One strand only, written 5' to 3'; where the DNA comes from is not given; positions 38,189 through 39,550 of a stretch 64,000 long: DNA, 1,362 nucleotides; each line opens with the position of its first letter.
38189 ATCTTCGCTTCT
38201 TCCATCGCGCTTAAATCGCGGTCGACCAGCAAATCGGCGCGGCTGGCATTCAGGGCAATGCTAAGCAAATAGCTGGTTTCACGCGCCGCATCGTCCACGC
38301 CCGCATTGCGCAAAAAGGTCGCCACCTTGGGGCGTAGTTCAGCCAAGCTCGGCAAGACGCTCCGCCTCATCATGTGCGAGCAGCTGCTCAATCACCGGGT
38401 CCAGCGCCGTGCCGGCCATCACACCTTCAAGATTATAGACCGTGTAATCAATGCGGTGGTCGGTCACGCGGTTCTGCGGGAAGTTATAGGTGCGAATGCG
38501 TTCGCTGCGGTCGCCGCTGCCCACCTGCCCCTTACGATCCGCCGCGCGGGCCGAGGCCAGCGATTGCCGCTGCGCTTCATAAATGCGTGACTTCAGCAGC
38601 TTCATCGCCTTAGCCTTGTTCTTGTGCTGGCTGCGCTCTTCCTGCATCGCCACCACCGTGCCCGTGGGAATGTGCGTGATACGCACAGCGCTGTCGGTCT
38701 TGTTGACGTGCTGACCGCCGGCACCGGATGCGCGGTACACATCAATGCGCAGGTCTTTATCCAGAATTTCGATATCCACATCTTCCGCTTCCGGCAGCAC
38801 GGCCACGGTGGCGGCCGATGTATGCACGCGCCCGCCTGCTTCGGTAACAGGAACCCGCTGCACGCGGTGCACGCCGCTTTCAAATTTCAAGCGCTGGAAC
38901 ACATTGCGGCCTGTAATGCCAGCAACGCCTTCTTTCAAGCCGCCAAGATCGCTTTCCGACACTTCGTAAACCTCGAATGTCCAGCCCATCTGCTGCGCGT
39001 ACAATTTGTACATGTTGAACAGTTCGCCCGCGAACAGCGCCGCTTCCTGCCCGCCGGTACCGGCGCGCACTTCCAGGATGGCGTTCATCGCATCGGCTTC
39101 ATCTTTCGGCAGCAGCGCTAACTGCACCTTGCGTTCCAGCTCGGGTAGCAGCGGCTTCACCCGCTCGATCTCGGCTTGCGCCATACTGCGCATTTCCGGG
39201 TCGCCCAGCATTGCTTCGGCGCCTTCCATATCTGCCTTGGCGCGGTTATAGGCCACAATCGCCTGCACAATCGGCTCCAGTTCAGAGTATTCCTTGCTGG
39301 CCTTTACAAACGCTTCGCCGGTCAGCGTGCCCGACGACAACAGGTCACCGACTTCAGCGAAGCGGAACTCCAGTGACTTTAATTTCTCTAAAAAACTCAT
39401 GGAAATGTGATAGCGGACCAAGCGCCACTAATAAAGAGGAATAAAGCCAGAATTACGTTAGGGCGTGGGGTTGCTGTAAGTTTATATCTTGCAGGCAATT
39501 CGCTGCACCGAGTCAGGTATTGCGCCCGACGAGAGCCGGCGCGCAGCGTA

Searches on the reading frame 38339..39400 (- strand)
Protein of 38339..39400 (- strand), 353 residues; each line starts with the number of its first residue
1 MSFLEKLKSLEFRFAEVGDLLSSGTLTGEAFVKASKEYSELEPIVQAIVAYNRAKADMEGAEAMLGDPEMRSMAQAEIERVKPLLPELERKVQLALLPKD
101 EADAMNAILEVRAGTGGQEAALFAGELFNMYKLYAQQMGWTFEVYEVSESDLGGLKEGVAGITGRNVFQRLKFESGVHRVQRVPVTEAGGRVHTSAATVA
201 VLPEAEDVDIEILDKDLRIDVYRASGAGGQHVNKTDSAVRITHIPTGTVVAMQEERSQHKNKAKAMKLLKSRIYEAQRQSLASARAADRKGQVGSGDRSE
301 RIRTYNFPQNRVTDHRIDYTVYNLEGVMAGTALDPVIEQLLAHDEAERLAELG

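Call 11: search_protein_families(library=pfam, proteins=[window:38339-39400:-], max_evalue=0.01)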
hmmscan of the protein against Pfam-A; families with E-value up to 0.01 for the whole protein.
window:38339-39400:- (353 aa): 2 families
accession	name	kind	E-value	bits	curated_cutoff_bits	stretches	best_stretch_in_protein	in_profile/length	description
PF03462.23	PCRF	-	1.5e-64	217.8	24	1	13-199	4-194/194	PCRF domain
PF00472.26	RF-1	-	2.4e-45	153.6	35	1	207-316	2-116/116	RF-1 domain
